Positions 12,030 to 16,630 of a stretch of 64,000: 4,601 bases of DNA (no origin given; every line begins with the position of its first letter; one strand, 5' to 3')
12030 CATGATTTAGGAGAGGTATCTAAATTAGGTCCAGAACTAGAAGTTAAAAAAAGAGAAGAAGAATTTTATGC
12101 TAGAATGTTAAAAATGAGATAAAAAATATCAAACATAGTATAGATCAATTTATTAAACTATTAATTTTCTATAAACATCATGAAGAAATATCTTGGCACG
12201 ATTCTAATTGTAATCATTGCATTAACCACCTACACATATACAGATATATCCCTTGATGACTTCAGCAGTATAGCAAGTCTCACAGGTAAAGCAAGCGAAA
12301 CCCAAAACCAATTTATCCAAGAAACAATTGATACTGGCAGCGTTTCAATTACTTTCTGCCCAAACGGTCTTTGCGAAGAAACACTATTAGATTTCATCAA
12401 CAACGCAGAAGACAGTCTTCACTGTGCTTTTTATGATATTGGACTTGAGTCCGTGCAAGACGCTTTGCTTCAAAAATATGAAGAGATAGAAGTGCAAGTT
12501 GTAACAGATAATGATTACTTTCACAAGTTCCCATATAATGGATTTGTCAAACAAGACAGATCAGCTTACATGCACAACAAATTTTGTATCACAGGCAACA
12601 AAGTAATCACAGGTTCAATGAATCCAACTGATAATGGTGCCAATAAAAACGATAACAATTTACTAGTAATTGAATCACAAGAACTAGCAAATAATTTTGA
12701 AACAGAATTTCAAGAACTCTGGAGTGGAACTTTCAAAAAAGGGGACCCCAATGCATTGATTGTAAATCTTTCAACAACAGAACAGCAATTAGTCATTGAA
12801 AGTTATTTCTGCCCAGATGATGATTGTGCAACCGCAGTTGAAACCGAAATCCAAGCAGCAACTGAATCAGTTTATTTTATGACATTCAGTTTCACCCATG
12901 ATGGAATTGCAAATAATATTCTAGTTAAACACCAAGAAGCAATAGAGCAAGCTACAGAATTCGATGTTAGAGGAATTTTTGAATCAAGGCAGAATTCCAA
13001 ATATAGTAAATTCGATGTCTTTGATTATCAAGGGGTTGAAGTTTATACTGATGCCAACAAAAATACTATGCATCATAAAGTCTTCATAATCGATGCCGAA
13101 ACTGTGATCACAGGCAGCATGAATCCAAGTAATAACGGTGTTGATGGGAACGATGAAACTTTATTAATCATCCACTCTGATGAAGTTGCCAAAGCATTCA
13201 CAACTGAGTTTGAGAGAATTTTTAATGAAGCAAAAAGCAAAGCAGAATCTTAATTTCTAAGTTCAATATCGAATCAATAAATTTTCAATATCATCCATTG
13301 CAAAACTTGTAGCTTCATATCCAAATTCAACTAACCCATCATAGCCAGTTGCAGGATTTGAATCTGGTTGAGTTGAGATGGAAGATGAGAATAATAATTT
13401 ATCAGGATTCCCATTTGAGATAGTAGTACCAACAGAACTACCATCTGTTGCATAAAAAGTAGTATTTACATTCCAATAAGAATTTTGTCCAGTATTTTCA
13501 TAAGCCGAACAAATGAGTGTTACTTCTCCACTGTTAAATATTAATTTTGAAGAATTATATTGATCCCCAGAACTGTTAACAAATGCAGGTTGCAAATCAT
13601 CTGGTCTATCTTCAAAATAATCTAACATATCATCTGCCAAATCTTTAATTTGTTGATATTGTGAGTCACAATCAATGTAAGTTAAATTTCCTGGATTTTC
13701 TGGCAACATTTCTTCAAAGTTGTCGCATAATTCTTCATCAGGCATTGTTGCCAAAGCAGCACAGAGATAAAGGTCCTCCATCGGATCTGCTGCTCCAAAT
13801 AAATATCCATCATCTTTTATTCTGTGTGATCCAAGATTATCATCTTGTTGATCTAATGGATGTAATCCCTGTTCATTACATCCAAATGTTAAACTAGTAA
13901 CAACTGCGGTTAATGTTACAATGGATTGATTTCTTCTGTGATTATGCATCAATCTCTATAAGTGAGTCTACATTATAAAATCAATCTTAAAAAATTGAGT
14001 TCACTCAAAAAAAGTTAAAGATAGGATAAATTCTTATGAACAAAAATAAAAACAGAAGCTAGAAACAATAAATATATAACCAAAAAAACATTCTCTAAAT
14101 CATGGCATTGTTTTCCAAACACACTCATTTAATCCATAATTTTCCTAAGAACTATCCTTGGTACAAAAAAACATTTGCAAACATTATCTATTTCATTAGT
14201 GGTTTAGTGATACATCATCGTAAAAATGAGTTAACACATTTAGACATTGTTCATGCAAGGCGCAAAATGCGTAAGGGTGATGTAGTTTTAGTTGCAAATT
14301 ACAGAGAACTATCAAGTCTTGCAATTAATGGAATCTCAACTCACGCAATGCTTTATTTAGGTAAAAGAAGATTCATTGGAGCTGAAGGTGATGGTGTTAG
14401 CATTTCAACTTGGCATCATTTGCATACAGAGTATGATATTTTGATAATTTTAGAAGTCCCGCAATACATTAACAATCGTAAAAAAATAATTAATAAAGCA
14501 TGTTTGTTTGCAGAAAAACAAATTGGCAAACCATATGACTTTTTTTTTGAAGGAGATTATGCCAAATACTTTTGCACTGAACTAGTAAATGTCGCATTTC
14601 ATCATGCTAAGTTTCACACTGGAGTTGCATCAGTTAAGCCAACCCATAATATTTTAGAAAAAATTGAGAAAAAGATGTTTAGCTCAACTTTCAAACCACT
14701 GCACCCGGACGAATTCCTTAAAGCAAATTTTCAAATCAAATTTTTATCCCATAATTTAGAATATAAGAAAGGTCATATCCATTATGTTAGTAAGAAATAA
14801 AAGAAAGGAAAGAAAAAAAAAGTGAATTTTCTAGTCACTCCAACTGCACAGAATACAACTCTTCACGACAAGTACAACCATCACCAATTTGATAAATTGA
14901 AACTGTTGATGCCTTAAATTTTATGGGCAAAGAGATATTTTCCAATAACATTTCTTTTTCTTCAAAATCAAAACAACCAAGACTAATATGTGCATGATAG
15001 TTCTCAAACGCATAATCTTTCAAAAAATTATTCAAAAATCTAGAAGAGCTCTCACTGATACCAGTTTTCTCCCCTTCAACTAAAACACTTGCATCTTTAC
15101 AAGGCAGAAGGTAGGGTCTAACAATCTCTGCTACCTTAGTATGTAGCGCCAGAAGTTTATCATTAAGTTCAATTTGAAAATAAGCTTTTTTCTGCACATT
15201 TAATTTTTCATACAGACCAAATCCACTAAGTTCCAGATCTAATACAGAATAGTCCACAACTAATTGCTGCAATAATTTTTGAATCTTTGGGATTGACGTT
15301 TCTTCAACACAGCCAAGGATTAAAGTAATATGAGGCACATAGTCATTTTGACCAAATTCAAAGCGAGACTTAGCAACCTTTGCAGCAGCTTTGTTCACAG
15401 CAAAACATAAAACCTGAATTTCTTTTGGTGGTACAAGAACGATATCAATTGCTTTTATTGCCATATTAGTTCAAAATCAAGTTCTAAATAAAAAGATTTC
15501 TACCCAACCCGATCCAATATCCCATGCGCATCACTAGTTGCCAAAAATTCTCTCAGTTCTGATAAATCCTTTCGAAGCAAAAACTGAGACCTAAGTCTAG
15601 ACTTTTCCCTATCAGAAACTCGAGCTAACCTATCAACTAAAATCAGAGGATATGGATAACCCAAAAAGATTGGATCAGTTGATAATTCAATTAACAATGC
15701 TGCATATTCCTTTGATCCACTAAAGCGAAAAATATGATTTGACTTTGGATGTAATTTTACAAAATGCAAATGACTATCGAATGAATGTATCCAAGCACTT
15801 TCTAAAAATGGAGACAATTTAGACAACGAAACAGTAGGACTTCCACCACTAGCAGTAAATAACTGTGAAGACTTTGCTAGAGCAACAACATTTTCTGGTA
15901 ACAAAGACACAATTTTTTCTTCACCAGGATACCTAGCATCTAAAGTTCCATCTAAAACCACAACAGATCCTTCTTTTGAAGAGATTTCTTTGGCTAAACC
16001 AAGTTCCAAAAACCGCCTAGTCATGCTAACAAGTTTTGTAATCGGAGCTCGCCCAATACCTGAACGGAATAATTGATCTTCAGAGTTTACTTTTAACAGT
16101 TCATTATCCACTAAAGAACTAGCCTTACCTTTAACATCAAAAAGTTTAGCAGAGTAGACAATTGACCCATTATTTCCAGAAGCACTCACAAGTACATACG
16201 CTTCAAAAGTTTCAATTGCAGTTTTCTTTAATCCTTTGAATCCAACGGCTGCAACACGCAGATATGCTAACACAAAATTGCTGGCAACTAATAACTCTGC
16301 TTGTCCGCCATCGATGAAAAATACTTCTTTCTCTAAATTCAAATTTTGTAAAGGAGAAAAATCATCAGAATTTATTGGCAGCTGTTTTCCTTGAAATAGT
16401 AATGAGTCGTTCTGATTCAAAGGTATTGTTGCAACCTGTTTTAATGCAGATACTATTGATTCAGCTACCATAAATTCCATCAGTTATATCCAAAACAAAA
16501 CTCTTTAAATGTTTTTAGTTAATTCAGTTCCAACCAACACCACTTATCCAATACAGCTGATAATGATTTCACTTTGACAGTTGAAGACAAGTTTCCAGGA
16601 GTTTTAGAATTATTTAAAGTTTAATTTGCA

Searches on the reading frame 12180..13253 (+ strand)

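Call 74: search_protein_families(library=pfam, proteins=[window:12180-13253:+], max_evalue=0.001)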
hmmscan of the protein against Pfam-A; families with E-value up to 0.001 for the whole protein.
window:12180-13253:+ (357 aa): 1 family
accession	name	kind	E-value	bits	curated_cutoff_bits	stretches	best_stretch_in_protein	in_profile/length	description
PF13091.12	PLDc_2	-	1.6e-33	115.8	27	2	222-347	3-131/132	PLD-like domain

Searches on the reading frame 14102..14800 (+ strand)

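Call 74: search_protein_families(library=pfam, proteins=[window:14102-14800:+], max_evalue=0.001)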
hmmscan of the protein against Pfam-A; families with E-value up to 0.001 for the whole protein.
window:14102-14800:+ (232 aa): 2 families
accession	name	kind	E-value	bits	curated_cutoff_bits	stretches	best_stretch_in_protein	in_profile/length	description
PF05708.18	Peptidase_C92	-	1.5e-11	45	27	1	56-177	2-129/166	Permuted papain-like amidase enzyme, YaeF/YiiX, C92 family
PF00877.26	NLPC_P60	-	3.4e-05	24.2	23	1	30-109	24-96/105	NlpC/P60 family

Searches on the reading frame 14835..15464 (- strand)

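Call 75: search_protein_families(library=pfam, proteins=[window:14835-15464:-], max_evalue=0.001)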
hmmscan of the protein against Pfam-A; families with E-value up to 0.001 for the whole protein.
window:14835-15464:- (209 aa): 2 families
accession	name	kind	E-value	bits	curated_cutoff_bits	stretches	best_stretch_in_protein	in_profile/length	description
PF13563.12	2_5_RNA_ligase2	-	8.2e-08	32.9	27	1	41-192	23-147/152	2'-5' RNA ligase superfamily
PF02834.22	LigT_PEase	-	0.0005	20.6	23.3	0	25-88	17-80/87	LigT like Phosphoesterase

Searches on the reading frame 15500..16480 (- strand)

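Call 74: search_protein_families(library=pfam, proteins=[window:15500-16480:-], max_evalue=0.001)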
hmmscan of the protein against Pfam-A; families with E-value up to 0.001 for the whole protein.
window:15500-16480:- (326 aa): 1 family
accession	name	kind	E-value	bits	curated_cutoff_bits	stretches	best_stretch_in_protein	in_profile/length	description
PF09376.16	NurA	-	8.4e-07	29.2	21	1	52-288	2-254/254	NurA domain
